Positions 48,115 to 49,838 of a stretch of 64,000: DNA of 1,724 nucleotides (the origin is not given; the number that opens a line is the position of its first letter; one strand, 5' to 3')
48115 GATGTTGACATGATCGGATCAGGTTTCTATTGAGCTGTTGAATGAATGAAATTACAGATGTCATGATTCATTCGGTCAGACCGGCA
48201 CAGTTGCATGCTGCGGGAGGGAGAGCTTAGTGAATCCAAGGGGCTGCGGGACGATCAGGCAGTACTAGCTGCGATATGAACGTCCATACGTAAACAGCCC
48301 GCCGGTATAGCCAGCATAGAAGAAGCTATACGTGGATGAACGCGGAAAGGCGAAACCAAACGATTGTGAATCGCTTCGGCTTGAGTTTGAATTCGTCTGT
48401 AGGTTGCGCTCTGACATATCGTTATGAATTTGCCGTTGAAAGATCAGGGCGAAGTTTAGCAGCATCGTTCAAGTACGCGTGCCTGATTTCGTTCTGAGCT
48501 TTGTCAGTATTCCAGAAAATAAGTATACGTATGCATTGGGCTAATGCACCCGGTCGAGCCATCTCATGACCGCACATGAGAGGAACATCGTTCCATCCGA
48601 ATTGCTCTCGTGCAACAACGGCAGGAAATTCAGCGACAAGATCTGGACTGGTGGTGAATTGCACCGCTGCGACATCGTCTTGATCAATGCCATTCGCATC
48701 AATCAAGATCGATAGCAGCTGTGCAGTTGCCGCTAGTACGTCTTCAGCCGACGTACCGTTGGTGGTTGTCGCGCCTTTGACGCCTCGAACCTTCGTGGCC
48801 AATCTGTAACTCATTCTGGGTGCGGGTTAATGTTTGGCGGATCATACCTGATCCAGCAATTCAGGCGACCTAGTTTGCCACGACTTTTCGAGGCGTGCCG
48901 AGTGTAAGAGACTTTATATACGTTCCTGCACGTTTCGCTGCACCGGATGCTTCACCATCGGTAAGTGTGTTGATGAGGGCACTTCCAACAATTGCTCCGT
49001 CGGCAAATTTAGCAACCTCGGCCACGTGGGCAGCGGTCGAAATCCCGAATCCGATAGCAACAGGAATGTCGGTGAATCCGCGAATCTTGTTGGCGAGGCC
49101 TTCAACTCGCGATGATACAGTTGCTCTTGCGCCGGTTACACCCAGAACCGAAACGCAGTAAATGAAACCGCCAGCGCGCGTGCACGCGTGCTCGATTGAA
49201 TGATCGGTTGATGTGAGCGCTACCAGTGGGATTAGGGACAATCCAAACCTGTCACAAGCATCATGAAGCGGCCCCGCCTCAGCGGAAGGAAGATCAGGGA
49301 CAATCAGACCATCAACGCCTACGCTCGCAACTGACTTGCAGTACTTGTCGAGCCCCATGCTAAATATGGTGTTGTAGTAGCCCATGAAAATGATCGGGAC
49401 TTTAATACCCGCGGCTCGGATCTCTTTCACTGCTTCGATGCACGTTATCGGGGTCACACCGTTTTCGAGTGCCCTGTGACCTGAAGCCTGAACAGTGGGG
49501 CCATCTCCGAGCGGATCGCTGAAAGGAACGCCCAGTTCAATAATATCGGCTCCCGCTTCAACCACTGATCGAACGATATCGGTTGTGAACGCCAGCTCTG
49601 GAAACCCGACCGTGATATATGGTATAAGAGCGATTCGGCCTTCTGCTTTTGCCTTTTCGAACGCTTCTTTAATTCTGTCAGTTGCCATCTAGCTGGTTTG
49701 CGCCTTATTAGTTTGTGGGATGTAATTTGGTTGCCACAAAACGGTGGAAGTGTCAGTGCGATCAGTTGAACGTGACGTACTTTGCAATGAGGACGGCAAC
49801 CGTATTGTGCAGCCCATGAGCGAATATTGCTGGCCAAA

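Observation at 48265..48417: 50-codon Phe/Tyr-rich ORF in the gap before DAHP synthase: candidate aromatic-amino-acid leader peptide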

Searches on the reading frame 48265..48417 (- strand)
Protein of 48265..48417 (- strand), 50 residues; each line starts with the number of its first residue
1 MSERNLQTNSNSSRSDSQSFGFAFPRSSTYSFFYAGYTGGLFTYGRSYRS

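Call 6: search_protein_families(library=pfam, proteins=[window:48265-48417:-], max_evalue=0.01)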
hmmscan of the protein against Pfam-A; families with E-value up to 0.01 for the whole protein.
window:48265-48417:- (50 aa): 0 families

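Call 19: find_homologous_proteins(query=window:48268-48417:-, max_evalue=10)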
Query seq(50 aa) (50 aa): 7 proteins with E <= 10 among 9 candidates.
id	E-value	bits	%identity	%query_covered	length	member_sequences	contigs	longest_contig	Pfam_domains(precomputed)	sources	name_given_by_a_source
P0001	3.6e-6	44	58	100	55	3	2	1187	-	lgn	-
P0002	1.6e-3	36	52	100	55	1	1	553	-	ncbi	-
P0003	1.8e-3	36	53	100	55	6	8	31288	-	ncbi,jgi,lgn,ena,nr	ncbi:MAG: hypothetical protein J4O01_05870 [Chloroflexi bacterium]|nr:hypothetical protein [Chlorofl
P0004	2.8e-1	29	45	100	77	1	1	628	-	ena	-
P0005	4.0e-1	29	43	100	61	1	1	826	-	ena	-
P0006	1.1e+0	27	37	100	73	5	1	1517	-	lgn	-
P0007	3.7e+0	26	45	100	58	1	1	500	-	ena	-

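Call 37: find_homologous_proteins(query=A2, max_evalue=10)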
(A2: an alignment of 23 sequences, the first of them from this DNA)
Query A2 (23 sequences) (50 aa, profile of the alignment): 26 proteins with E <= 10 among 731 candidates.
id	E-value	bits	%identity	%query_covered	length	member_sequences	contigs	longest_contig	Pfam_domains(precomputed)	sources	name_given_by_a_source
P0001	2.6e-21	93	58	100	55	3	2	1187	-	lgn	-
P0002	5.6e-21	92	52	100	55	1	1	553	-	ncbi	-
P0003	1.5e-19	88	53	100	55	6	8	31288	-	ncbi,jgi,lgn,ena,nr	ncbi:MAG: hypothetical protein J4O01_05870 [Chloroflexi bacterium]|nr:hypothetical protein [Chlorofl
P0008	2.3e-18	84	50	100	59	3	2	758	-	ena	-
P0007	5.6e-18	83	45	100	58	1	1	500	-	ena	-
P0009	2.8e-17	81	52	100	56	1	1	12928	-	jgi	-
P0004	6.2e-17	79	45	100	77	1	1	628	-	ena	-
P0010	7.8e-17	79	46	100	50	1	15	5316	-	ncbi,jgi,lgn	jgi:hypothetical protein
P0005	6.3e-16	76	43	100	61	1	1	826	-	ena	-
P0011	1.5e-15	75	44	100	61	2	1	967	-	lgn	-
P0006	3.6e-15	74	37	100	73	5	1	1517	-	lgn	-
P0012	2.0e-14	71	60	100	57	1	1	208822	-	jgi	jgi:hypothetical protein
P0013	3.9e-14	70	48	100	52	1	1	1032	-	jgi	jgi:hypothetical protein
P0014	2.7e-13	68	43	100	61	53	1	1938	-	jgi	-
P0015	4.6e-12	64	46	100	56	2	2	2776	-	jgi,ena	-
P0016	9.8e-12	63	43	100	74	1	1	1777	-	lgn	-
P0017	2.9e-11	61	47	100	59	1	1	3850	-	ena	-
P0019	5.0e-11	61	40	100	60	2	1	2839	-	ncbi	-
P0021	2.1e-10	59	52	84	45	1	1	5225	-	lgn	-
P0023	1.1e-8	53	47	100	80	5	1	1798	-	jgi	jgi:hypothetical protein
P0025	5.7e-8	51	44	100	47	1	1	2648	-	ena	-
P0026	2.2e-5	42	40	74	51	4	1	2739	-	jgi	-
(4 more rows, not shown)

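Call 39: find_encoding_contigs(protein=P0012, flank=1500, max_places=2)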
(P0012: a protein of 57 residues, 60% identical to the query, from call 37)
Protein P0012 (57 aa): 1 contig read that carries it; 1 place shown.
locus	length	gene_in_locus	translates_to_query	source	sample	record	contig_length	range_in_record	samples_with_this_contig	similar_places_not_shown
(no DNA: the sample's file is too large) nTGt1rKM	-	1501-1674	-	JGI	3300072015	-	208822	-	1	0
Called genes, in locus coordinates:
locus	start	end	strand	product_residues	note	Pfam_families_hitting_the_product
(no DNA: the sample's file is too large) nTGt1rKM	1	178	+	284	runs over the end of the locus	PF02517:Rce1-like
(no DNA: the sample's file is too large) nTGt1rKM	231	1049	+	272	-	PF00290:Trp_syntA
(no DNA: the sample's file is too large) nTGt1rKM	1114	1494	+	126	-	PF07736:CM_1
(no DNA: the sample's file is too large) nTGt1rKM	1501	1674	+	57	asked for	-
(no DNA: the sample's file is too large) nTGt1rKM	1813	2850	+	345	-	PF00793:DAHP_synth_1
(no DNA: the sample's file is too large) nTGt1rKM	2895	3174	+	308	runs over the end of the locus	PF06574:FAD_syn, PF01687:Flavokinase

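Call 40: find_encoding_contigs(protein=P0010, flank=1500, max_places=3)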
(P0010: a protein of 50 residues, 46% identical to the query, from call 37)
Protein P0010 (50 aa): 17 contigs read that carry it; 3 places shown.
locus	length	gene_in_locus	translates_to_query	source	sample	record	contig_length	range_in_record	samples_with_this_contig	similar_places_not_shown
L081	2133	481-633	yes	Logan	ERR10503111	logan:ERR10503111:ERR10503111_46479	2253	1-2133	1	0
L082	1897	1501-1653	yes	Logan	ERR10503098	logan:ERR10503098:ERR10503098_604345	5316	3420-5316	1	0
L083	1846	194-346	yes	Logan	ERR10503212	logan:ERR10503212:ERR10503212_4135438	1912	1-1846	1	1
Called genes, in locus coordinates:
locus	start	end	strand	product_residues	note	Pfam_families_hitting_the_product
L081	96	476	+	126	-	PF07736:CM_1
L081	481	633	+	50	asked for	-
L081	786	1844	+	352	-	PF00793:DAHP_synth_1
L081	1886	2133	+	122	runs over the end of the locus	?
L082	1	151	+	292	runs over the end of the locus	PF02517:Rce1-like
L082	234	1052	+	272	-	PF00290:Trp_syntA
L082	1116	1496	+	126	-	PF07736:CM_1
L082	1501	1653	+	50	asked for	-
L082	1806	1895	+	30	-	?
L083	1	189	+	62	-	?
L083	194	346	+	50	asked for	-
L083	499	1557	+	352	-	PF00793:DAHP_synth_1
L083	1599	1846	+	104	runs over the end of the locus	?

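Call 41: find_encoding_contigs(protein=P0017, flank=1500, max_places=2)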
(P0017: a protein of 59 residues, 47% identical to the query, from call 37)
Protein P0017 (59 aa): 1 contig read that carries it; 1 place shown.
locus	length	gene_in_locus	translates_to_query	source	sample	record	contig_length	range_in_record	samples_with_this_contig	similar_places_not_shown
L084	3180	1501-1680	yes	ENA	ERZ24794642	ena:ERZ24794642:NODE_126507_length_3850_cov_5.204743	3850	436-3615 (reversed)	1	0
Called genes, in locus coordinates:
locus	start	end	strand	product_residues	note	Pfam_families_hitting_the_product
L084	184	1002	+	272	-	PF00290:Trp_syntA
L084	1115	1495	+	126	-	PF07736:CM_1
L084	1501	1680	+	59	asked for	-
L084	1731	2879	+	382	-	PF00793:DAHP_synth_1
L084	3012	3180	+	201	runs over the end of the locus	?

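Call 42: find_encoding_contigs(protein=P0019, flank=1500, max_places=1)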
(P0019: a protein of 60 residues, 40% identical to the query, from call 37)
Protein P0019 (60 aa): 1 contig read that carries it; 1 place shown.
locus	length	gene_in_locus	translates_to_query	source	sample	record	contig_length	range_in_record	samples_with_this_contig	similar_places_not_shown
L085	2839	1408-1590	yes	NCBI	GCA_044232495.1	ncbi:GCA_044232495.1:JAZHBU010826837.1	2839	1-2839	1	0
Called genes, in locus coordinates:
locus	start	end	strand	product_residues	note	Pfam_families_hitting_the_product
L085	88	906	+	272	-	PF00290:Trp_syntA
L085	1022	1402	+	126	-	PF07736:CM_1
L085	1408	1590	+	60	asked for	-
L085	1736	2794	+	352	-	PF00793:DAHP_synth_1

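Call 43: find_encoding_contigs(protein=P0015, flank=1500, max_places=1)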
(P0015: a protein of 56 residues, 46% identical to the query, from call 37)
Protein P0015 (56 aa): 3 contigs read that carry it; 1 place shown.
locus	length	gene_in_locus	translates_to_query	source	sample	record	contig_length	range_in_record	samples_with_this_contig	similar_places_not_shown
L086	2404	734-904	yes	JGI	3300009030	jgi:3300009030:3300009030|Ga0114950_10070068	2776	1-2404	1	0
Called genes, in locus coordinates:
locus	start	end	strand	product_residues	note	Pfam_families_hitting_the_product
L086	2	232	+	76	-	?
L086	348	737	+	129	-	PF07736:CM_1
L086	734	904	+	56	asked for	-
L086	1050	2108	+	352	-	PF00793:DAHP_synth_1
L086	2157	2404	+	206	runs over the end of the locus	?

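Call 44: find_encoding_contigs(protein=P0025, flank=1500, max_places=1)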
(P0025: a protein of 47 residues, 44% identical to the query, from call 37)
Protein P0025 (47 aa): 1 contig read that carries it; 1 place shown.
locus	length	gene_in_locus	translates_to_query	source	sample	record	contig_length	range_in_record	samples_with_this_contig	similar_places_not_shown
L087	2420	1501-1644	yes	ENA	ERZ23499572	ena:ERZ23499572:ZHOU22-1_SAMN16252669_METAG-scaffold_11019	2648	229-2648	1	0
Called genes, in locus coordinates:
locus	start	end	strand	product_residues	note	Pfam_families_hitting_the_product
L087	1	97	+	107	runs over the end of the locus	?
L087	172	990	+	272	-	PF00290:Trp_syntA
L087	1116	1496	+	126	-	PF07736:CM_1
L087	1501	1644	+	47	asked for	-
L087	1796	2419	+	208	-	?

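Call 45: find_encoding_contigs(protein=P0026, flank=1500, max_places=1)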
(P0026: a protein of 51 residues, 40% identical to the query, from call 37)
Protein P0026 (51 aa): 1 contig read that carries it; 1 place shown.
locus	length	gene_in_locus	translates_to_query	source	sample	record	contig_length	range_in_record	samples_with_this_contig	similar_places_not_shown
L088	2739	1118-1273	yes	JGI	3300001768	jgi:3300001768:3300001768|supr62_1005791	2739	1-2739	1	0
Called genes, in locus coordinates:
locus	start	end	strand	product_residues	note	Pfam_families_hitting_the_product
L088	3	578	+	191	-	?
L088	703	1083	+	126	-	PF07736:CM_1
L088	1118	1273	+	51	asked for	-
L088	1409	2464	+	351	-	PF00793:DAHP_synth_1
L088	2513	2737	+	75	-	?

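Call 46: find_encoding_contigs(protein=P0021, flank=1500, max_places=1)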
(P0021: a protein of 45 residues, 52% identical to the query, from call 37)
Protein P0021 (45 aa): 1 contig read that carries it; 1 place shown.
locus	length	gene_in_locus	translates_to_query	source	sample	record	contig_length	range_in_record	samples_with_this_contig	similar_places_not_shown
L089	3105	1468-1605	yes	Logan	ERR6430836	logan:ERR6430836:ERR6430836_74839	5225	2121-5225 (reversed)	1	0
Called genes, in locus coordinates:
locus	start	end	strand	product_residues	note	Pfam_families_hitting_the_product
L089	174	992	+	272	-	PF13458:Peripla_BP_6 (faint), PF00290:Trp_syntA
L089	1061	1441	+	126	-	PF07736:CM_1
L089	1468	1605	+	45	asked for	-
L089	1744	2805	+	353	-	PF00793:DAHP_synth_1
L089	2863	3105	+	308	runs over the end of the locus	PF06574:FAD_syn, PF01687:Flavokinase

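Call 47: find_encoding_contigs(protein=P0014, flank=1500, max_places=1)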
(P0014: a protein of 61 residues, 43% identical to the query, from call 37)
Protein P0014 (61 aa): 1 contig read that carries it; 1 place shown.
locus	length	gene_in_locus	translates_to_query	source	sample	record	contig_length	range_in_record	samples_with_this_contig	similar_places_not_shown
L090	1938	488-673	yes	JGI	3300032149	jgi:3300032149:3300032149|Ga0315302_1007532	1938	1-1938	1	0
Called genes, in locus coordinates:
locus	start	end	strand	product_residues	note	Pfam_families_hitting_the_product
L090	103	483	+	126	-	PF07736:CM_1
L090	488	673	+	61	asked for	-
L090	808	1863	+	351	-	PF00793:DAHP_synth_1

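Call 48: find_encoding_contigs(protein=P0023, flank=1500, max_places=1)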
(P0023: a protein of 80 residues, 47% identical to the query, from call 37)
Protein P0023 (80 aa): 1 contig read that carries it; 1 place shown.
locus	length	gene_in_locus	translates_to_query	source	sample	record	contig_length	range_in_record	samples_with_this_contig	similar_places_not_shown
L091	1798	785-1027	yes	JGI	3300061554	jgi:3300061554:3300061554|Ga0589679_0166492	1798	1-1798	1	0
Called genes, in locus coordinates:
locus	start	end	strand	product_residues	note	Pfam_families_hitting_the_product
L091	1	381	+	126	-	?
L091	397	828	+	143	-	PF07736:CM_1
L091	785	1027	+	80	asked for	-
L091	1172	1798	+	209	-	?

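Call 49: find_encoding_contigs(protein=P0016, flank=1500, max_places=1)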
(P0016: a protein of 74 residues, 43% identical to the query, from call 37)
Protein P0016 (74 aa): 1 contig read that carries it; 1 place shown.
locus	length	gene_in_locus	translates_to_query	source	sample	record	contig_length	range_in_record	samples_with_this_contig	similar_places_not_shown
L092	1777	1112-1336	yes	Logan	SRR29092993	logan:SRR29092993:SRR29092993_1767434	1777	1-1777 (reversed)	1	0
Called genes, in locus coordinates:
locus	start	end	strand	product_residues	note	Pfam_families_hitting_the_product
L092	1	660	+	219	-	?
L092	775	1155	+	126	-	PF07736:CM_1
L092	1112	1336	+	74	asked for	-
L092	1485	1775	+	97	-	?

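Call 50: find_encoding_contigs(protein=P0006, flank=1500, max_places=1)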
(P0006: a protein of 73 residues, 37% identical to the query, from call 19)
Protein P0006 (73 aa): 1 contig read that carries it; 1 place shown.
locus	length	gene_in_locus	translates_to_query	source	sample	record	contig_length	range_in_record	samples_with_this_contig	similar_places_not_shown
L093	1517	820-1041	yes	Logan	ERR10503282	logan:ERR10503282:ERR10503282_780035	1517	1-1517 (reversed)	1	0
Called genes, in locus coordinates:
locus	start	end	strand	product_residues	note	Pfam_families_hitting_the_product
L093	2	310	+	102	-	?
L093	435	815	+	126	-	PF07736:CM_1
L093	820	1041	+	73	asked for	-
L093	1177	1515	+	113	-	?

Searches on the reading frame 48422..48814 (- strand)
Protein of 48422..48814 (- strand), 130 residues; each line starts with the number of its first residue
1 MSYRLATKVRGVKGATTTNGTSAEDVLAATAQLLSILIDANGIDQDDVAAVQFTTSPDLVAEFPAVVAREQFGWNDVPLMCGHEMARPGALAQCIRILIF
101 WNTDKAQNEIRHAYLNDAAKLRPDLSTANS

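Call 6: search_protein_families(library=pfam, proteins=[window:48422-48814:-], max_evalue=0.01)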
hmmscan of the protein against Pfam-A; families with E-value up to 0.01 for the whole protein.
window:48422-48814:- (130 aa): 1 family
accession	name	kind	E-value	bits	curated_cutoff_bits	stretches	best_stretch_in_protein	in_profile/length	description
PF07736.16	CM_1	-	4.9e-40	137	27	1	9-125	1-116/116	Chorismate mutase type I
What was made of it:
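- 48422..48814 (-): aroH, AroH-type chorismate mutase. Its stop codon abuts the leader ORF start. Pfam PF07736, E = 4.9e-40 (call 6).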

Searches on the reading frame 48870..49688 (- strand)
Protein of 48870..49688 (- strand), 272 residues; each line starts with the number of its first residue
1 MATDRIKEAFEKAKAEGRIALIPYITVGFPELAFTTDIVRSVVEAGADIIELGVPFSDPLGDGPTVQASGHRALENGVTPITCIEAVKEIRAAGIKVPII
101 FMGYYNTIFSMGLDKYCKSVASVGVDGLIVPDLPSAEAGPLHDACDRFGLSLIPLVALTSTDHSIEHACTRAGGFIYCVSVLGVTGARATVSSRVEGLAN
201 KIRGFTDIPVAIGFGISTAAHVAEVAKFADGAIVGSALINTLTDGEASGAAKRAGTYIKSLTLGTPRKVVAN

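Call 6: search_protein_families(library=pfam, proteins=[window:48870-49688:-], max_evalue=0.01)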
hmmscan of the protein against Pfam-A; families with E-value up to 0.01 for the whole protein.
window:48870-49688:- (272 aa): 1 family
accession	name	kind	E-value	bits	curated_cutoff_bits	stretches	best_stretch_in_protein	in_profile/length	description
PF00290.26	Trp_syntA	-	4.8e-88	294.9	27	1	10-245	1-236/259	Tryptophan synthase alpha chain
